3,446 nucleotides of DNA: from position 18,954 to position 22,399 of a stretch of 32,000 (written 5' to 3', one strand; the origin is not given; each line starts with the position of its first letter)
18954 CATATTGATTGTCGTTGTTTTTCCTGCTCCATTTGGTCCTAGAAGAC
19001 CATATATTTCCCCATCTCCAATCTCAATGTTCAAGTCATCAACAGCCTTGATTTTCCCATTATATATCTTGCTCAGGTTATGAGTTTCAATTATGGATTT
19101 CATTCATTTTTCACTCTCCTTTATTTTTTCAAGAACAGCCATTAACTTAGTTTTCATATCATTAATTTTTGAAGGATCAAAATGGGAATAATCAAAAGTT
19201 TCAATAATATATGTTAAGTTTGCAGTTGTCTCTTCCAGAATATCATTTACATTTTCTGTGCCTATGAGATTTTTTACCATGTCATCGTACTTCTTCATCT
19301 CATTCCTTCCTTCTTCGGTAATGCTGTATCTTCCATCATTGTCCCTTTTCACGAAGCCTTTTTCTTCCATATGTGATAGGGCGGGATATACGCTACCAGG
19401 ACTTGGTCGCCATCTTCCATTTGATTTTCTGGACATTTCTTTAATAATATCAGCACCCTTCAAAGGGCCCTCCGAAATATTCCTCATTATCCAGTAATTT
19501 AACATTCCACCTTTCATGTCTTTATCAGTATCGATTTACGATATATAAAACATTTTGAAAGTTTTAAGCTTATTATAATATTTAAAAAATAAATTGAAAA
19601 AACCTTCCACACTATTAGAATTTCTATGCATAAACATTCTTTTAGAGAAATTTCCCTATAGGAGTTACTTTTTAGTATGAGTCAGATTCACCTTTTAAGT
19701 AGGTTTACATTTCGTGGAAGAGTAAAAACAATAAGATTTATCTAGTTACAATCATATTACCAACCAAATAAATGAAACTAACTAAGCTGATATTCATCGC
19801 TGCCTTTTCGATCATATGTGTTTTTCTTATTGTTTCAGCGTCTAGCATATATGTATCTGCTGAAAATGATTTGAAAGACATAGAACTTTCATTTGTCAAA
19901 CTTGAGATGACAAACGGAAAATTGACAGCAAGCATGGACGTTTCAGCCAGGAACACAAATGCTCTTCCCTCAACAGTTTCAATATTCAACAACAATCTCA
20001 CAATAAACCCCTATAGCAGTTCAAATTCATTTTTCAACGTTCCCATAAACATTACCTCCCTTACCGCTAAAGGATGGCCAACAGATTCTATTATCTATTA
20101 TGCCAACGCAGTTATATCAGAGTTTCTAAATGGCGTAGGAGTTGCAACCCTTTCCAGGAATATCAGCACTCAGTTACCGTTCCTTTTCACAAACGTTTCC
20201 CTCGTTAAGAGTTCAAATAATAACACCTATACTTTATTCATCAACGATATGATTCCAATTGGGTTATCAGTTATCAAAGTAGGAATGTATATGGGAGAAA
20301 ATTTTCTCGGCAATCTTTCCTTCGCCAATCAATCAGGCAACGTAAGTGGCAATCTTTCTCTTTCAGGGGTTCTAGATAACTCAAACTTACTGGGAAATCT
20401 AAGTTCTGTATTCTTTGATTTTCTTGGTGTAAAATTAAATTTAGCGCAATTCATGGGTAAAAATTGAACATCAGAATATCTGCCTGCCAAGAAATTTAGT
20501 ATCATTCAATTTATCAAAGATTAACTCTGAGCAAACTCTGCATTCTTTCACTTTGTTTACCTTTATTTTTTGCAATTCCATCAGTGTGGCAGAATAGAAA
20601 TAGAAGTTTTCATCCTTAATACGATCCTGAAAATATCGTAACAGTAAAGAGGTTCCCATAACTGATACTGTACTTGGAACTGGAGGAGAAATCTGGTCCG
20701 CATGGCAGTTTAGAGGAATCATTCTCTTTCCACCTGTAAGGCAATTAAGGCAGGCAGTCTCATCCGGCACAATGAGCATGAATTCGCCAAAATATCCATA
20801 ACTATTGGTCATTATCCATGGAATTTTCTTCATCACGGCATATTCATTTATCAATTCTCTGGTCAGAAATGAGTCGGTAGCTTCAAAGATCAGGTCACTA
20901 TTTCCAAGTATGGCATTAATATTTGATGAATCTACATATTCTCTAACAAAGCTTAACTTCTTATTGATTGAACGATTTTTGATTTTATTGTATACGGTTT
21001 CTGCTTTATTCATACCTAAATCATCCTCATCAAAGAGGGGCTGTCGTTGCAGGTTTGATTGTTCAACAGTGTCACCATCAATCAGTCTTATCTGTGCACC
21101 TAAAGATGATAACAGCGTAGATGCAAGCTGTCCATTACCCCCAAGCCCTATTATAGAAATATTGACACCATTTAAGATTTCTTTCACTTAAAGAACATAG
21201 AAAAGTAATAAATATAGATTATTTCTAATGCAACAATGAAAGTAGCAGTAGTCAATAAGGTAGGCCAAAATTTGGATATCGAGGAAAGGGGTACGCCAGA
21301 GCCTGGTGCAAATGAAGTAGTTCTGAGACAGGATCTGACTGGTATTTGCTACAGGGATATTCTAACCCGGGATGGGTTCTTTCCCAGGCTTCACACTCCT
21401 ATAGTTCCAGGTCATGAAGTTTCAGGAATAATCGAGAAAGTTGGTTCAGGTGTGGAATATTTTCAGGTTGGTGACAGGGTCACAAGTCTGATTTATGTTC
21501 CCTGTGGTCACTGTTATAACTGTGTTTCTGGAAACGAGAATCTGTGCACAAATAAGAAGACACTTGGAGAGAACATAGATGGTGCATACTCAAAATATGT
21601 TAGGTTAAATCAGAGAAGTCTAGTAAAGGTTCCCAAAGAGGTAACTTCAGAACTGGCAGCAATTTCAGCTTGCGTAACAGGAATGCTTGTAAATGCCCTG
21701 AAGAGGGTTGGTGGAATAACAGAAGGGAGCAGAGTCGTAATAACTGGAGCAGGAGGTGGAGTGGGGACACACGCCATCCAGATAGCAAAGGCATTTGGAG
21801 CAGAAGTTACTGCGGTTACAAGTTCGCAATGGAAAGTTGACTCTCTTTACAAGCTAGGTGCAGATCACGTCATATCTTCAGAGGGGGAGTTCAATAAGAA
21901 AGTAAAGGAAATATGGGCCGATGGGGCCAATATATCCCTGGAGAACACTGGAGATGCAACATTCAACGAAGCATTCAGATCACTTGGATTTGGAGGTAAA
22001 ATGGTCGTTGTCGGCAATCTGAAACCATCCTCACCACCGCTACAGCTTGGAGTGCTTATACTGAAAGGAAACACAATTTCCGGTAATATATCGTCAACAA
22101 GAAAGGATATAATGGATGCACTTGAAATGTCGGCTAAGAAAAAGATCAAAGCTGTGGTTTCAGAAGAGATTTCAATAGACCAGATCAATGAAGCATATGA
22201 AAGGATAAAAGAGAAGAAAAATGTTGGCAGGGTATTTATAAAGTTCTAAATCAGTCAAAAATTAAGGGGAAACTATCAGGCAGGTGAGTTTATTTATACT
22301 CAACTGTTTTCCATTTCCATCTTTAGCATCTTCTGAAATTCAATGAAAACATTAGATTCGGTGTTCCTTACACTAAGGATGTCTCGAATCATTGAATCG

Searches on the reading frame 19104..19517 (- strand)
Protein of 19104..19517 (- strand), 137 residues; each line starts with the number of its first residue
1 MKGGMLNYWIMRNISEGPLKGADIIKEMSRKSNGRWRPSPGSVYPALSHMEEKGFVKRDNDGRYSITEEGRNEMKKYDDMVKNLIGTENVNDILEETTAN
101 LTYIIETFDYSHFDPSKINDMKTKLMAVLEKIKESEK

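Call 60: search_protein_families(library=pfam, proteins=[window:19104-19517:-], max_evalue=0.001)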
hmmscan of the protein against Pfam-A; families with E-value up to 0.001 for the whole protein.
window:19104-19517:- (137 aa): 4 families
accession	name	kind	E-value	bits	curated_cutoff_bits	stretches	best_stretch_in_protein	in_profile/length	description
PF03551.20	PadR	-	1.5e-13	50.9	27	1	12-75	3-74/75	Transcriptional regulator PadR-like family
PF14947.12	HTH_45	-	0.00043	20.7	25.5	1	47-80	40-72/77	Winged helix-turn-helix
PF21100.3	MCM_C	-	0.00064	19.9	27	0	9-65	9-62/64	MCM protein C-terminal winged helix-turn-helix domain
PF14277.12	DUF4364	-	0.00078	19.7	26.9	0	46-97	39-92/162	Domain of unknown function (DUF4364)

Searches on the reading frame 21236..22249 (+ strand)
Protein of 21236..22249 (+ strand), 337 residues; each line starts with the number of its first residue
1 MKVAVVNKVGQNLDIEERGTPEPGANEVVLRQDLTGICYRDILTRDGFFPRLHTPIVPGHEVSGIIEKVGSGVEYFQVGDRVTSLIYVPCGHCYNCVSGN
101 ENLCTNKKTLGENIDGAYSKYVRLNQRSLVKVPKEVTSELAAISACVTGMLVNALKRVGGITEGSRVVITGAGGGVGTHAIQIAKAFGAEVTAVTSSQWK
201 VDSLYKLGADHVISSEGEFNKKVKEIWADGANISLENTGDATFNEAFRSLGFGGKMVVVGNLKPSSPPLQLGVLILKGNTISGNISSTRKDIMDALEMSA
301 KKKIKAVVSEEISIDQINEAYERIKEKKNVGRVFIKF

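Call 3: search_protein_families(library=pfam, proteins=[window:21236-22249:+], max_evalue=0.01)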
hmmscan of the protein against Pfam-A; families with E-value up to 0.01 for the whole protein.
window:21236-22249:+ (337 aa): 4 families
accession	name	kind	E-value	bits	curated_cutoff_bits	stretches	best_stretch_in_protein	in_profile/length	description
PF00107.32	ADH_zinc_N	-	1.6e-28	99.7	31.8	1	175-299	1-127/129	Zinc-binding dehydrogenase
PF08240.17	ADH_N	-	8.7e-28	97.1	23.5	1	24-134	1-104/104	Alcohol dehydrogenase GroES-like domain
PF13602.12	ADH_zinc_N_2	-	4.5e-10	41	27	1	207-333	1-132/134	Zinc-binding dehydrogenase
PF01262.27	AlaDh_PNT_C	-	7.6e-06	25.9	23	1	148-224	13-91/214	Alanine dehydrogenase/PNT, C-terminal domain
